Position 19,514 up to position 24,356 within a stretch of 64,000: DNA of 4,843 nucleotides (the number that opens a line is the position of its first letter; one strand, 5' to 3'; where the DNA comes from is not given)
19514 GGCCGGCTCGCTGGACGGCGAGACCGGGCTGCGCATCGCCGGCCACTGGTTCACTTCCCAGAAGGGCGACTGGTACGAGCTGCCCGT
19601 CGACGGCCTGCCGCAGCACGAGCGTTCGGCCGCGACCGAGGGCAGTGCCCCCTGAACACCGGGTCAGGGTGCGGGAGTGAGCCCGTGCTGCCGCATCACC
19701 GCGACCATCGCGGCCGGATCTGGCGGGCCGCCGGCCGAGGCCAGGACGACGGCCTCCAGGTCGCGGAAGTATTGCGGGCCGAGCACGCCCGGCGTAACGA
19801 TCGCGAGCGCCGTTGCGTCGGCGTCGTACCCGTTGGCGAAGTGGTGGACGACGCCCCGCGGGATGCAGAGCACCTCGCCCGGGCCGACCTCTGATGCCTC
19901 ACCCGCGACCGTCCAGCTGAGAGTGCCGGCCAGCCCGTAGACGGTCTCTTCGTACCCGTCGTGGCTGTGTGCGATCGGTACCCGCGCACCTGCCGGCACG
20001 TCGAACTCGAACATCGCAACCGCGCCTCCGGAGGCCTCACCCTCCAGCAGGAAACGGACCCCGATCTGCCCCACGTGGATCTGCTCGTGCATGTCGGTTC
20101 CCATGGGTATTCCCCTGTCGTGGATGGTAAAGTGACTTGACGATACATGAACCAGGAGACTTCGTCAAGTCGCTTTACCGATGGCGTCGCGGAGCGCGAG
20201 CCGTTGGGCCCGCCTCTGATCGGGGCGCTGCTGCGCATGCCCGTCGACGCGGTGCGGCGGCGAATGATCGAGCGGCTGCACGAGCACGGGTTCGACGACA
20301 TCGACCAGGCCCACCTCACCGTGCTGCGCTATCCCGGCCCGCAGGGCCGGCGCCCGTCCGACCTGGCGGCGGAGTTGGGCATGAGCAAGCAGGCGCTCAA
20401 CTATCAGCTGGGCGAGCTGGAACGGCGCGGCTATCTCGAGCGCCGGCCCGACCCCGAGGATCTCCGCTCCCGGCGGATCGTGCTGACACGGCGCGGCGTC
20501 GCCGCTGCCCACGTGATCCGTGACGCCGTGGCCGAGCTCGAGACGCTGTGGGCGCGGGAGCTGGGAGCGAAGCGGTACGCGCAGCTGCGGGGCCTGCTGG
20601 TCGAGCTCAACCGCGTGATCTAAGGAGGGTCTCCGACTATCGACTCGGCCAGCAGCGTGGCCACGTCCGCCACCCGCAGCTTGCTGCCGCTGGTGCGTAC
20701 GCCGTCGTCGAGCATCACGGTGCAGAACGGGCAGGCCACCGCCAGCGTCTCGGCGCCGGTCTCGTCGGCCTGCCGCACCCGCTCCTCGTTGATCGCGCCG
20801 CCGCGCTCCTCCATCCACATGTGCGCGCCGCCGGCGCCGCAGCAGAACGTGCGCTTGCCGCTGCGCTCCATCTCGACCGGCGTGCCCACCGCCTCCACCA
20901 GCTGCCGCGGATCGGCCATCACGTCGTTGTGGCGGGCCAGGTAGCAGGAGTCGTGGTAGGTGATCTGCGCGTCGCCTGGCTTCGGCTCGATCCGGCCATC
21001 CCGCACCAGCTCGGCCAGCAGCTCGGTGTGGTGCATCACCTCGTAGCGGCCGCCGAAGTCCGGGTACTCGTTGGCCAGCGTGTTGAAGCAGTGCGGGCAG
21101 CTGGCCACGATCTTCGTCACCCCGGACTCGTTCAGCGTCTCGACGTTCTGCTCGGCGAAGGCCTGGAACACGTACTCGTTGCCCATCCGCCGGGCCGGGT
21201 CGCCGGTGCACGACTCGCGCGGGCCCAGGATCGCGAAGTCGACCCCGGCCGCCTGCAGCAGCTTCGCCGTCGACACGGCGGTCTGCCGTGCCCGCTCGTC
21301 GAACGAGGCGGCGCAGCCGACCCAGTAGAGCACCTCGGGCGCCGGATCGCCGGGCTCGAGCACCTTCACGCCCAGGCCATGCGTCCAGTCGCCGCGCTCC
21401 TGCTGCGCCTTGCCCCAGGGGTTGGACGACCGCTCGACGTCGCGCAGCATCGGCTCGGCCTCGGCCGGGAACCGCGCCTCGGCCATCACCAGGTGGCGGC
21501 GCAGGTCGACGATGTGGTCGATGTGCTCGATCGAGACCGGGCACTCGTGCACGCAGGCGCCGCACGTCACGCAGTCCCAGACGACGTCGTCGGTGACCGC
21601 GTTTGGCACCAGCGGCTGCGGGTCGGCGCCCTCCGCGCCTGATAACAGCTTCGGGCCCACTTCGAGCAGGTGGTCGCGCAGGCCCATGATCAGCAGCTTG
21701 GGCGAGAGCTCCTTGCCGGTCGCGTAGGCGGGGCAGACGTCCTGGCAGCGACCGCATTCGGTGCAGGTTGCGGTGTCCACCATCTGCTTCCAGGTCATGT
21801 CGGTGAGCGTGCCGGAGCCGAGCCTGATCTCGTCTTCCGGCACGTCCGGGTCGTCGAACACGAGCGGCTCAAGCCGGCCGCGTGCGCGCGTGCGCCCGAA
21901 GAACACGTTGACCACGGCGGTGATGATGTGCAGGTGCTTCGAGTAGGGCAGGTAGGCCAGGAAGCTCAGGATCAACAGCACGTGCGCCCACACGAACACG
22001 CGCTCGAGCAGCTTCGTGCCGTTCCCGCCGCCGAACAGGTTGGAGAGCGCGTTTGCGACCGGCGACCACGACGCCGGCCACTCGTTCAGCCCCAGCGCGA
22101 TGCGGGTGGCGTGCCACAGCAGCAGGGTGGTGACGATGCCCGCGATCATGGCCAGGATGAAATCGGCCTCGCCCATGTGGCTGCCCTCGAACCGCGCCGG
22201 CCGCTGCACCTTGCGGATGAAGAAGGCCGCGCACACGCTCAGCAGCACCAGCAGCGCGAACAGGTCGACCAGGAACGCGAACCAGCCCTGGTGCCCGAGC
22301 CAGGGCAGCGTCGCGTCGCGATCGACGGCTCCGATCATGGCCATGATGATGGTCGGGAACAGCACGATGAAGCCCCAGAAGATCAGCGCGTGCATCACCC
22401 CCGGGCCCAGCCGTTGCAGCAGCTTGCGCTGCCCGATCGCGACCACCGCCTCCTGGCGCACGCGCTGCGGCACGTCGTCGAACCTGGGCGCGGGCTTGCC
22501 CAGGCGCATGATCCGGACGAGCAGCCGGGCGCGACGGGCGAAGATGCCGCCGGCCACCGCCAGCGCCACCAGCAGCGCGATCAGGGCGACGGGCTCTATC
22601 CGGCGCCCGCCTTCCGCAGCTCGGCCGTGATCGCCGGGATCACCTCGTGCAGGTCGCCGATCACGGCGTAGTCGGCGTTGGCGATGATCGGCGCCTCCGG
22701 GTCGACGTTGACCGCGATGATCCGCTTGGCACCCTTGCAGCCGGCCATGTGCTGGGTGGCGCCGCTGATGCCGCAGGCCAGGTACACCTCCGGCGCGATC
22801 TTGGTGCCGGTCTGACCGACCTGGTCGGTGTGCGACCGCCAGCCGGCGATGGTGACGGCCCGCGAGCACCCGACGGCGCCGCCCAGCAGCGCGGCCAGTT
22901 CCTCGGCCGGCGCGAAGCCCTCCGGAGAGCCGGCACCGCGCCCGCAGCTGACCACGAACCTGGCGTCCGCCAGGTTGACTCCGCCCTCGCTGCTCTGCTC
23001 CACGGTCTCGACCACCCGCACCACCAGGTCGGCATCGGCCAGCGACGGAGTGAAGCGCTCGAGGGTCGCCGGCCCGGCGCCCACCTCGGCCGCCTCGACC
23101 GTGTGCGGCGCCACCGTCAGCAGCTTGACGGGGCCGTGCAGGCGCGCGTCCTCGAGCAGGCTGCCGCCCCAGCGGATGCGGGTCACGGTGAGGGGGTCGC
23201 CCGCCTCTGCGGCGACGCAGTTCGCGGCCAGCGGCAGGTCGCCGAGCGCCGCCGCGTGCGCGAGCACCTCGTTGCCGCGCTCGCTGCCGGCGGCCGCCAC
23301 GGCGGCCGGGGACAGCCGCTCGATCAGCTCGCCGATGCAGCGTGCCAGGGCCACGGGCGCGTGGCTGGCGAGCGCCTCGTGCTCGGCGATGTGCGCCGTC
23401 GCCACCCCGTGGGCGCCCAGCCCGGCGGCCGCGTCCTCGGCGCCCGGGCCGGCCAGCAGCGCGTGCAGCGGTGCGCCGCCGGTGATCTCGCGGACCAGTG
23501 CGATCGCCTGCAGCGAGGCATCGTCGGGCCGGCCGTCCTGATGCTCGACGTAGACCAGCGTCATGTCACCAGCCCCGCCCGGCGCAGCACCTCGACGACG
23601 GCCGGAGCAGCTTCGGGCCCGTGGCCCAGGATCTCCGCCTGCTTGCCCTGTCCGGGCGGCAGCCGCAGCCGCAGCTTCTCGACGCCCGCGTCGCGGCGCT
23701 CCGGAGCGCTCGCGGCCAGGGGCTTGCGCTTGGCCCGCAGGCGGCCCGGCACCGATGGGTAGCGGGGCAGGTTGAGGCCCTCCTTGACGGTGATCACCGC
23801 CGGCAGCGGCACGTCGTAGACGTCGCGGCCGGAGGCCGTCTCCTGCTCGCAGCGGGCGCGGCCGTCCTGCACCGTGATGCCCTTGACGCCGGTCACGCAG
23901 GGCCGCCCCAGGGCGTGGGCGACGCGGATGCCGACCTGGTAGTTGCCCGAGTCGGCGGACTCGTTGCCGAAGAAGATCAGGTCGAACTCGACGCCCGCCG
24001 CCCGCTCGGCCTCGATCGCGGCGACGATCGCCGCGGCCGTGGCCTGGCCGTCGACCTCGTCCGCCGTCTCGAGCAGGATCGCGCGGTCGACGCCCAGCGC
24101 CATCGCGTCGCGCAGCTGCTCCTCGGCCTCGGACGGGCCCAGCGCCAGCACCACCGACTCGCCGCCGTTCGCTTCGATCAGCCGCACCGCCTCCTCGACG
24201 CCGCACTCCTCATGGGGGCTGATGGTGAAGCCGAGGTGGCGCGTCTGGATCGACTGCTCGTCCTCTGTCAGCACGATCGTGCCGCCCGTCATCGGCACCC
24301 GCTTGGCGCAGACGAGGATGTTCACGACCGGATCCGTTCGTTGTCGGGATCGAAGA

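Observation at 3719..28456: Integrated corrinoid + flavin + P450 methylated-amine catabolic island in a probable aerobic actinobacterium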

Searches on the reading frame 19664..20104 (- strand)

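Call 6: search_protein_families(library=pfam, proteins=[window:19664-20104:-])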
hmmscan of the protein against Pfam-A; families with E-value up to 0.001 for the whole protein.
window:19664-20104:- (146 aa): 2 families
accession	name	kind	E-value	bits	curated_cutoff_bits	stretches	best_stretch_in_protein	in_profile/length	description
PF07883.17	Cupin_2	-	1.4e-14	54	27.2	1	33-102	2-69/70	Cupin domain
PF00190.28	Cupin_1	-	4.9e-05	23.4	22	1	29-103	33-113/151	Cupin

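Call 15: search_protein_families(library=ncbifam, proteins=[window:19664-20104:-], max_evalue=0.00001)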
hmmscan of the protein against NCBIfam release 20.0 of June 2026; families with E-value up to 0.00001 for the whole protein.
window:19664-20104:- (146 aa): 0 families

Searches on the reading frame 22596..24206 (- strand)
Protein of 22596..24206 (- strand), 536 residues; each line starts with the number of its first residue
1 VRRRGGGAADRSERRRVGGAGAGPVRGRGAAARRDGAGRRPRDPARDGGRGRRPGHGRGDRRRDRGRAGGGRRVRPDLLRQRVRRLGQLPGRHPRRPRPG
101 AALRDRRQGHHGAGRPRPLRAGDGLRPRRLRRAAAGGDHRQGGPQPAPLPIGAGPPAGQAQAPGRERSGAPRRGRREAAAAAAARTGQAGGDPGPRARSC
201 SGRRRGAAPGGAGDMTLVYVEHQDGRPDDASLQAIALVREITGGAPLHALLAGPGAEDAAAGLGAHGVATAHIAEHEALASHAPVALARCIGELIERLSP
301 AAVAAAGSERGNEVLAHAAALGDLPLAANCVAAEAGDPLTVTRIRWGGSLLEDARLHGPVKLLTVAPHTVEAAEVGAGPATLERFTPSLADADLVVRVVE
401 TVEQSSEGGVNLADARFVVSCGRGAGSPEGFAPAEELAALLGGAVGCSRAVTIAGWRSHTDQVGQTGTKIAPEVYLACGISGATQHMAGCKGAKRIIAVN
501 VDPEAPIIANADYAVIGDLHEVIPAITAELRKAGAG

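Call 7: search_protein_families(library=pfam, proteins=[window:22596-24206:-])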
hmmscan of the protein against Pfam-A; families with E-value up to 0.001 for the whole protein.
window:22596-24206:- (536 aa): 2 families
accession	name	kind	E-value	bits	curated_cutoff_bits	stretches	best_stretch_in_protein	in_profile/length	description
PF00766.25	ETF_alpha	-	2.7e-31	107.8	27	1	411-491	1-81/81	Electron transfer flavoprotein FAD-binding domain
PF01012.27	ETF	-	9.2e-25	87.9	26.7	1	216-388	1-179/181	Electron transfer flavoprotein domain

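Call 15: search_protein_families(library=ncbifam, proteins=[window:22596-24206:-], max_evalue=0.00001)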
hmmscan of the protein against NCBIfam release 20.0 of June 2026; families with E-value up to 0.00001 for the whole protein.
window:22596-24206:- (536 aa): 5 families
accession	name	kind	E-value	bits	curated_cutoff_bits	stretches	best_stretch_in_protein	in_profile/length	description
NF042970.1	AcrlCoAredClosAcrA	equivalog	1.2e-43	149.6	600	1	364-532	186-359/360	acryloyl-CoA reductase electron transfer subunit beta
NF038209.1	mft_etfA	equivalog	1.5e-34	119.7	240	1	245-530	23-302/303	mycofactocin-associated electron transfer flavoprotein alpha subunit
NF002889.0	PRK03363.1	equivalog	8.8e-34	117.2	549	1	331-530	114-311/313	electron transfer flavoprotein subunit alpha/FixB family protein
NF008884.0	PRK11916.1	equivalog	2.8e-28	99.2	528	1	286-530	66-310/312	electron transfer flavoprotein subunit alpha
NF051845.1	EtFlavAlphaProt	equivalog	1.7e-24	86.6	600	1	408-530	280-399/406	electron transfer flavoprotein subunit alpha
